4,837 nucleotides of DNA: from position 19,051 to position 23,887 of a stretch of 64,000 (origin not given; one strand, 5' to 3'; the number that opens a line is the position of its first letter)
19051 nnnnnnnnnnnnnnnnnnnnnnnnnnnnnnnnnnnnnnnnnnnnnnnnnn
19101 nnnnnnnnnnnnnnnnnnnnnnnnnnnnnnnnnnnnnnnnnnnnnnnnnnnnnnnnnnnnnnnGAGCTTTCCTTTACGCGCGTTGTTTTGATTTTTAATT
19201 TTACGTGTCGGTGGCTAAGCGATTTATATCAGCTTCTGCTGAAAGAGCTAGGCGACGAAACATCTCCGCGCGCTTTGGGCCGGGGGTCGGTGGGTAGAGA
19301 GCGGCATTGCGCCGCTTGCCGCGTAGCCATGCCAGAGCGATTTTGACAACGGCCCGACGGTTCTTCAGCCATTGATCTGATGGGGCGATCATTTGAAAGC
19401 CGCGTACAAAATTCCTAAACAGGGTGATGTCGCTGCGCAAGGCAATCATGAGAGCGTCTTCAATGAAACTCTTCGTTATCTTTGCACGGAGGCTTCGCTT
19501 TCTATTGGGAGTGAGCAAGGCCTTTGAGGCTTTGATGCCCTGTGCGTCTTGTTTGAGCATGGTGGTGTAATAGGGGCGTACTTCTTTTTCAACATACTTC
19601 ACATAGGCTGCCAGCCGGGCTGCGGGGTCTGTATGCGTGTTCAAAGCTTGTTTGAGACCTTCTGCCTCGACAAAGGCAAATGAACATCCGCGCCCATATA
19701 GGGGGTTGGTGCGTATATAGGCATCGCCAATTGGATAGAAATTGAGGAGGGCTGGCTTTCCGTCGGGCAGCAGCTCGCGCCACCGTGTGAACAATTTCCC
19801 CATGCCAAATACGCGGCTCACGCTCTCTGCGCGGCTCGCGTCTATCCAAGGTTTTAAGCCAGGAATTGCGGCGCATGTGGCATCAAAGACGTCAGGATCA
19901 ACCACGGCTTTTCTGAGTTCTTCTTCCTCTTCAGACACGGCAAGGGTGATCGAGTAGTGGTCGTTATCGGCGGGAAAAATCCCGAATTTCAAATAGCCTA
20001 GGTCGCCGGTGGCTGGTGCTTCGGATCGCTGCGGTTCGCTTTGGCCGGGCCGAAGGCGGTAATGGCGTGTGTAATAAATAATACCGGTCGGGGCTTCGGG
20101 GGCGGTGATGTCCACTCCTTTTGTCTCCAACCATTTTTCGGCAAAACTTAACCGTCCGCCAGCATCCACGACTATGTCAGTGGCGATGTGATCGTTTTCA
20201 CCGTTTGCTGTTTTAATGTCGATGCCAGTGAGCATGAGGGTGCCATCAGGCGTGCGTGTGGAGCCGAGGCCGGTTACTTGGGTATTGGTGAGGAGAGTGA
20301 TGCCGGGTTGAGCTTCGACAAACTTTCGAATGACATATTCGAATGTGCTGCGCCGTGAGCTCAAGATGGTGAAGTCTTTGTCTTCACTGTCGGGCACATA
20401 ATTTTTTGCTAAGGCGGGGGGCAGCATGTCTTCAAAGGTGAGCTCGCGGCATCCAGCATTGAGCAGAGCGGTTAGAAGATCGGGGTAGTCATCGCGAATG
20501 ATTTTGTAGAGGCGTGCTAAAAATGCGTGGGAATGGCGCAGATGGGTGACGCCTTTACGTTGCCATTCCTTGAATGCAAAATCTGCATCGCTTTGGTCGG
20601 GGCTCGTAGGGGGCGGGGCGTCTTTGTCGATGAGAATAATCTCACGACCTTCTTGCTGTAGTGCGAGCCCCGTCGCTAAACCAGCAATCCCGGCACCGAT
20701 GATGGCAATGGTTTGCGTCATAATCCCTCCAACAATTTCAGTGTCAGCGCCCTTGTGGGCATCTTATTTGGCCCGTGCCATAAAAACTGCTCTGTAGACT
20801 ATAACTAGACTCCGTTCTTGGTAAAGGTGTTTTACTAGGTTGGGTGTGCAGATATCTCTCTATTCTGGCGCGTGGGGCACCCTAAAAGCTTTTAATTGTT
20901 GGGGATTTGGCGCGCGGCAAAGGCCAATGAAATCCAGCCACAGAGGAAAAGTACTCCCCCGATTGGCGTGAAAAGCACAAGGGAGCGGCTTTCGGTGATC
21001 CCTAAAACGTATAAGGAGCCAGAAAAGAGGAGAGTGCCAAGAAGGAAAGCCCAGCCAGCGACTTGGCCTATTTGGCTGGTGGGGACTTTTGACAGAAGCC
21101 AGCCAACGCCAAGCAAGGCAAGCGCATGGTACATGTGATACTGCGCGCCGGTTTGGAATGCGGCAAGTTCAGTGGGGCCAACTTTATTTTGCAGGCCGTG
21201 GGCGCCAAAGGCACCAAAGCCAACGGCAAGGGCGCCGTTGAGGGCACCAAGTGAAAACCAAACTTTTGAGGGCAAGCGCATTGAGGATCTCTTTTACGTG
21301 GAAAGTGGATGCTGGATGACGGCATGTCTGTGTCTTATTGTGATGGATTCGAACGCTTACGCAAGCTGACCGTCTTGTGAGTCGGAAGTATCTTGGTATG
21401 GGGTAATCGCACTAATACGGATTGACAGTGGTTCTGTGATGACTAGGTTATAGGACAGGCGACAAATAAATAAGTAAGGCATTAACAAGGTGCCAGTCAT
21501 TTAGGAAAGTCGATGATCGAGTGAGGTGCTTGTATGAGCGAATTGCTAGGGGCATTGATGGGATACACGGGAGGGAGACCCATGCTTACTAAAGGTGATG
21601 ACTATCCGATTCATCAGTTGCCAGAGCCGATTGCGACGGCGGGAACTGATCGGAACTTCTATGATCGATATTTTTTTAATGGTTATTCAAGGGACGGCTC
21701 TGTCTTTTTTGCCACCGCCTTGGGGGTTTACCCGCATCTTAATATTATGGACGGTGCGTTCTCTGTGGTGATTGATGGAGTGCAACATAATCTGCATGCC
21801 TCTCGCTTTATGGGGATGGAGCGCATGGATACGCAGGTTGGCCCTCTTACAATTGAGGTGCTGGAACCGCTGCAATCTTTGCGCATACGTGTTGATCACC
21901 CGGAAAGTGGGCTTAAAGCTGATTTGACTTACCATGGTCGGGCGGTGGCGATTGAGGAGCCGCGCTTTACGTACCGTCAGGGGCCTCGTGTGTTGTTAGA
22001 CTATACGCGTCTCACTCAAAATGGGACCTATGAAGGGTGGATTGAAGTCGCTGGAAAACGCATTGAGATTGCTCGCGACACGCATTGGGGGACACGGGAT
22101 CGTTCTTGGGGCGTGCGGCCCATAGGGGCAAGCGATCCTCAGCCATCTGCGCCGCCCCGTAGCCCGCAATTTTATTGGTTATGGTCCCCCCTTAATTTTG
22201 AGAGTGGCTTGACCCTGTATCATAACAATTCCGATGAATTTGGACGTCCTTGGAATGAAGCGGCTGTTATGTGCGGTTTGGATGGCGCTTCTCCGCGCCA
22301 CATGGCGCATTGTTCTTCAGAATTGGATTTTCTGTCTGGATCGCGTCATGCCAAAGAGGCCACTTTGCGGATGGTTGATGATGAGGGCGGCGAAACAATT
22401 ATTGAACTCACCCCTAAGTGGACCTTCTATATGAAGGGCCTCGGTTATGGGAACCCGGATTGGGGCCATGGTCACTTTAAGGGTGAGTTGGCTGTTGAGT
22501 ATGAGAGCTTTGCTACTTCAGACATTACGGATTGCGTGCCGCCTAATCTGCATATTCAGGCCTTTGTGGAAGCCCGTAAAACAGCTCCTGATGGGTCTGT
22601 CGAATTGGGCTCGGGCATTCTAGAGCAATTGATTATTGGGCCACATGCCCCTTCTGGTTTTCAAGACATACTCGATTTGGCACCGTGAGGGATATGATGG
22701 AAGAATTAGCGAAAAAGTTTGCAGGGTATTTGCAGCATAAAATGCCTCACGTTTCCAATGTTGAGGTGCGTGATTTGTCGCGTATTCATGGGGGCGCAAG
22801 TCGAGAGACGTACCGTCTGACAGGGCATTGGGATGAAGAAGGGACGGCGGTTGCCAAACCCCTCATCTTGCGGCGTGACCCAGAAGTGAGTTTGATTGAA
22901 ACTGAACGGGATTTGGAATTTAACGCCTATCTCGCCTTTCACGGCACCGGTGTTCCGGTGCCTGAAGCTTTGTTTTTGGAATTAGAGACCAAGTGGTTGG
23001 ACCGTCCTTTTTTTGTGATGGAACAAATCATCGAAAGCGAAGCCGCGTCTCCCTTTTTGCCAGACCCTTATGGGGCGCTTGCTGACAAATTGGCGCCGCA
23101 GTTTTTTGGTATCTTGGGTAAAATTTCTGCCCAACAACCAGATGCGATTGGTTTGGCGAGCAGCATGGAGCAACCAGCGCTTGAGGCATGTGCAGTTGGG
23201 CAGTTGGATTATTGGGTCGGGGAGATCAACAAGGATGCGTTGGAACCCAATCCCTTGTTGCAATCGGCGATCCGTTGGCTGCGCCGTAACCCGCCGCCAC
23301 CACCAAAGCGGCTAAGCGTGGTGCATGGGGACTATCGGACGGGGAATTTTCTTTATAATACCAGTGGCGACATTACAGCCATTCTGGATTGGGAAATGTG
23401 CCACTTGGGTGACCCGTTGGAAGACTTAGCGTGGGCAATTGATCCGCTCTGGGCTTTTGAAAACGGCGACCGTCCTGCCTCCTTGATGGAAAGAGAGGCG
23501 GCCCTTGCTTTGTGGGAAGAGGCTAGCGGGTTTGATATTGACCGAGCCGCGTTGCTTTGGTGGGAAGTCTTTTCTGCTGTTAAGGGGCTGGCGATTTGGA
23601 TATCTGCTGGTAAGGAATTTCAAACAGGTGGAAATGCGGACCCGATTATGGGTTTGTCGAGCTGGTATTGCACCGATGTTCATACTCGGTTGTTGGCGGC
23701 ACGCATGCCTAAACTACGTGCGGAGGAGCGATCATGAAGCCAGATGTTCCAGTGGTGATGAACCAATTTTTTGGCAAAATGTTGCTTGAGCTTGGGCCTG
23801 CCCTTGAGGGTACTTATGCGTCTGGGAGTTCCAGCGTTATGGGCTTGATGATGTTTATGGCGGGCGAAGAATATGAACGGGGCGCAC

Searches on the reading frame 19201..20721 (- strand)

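Call 50: search_protein_families(library=pfam, proteins=[window:19201-20721:-], max_evalue=0.0001)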
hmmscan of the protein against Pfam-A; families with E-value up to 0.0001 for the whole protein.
window:19201-20721:- (506 aa): 4 families
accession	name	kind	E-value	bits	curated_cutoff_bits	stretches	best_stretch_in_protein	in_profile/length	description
PF01266.30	DAO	-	8.4e-09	35.8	27.9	1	5-37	2-35/353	FAD dependent oxidoreductase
PF00890.30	FAD_binding_2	-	1.2e-05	25.2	20.4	0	5-35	2-32/414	FAD binding domain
PF07992.20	Pyr_redox_2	-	1.4e-05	25.1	26.1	0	4-33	2-31/291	Pyridine nucleotide-disulphide oxidoreductase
PF13450.12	NAD_binding_8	-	6.7e-05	23.5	21.9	0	7-34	1-28/68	NAD(P)-binding Rossmann-like domain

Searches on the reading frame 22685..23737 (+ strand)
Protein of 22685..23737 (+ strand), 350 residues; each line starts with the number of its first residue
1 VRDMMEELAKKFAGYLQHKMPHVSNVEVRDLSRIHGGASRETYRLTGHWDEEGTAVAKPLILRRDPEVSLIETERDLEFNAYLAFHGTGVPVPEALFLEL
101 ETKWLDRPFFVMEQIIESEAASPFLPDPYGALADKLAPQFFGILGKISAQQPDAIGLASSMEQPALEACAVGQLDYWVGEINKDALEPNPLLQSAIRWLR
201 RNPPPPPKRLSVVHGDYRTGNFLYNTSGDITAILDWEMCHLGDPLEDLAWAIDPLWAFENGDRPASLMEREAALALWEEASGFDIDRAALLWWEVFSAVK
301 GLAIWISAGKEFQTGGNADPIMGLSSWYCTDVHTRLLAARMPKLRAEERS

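Call 45: search_protein_families(library=pfam, proteins=[window:22685-23737:+], max_evalue=0.000001)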
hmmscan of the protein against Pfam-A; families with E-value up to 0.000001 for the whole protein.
window:22685-23737:+ (350 aa): 1 family
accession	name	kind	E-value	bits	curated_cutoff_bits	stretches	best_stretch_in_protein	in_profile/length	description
PF01636.29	APH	-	8.2e-31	108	23.2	1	31-281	2-237/239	Phosphotransferase enzyme family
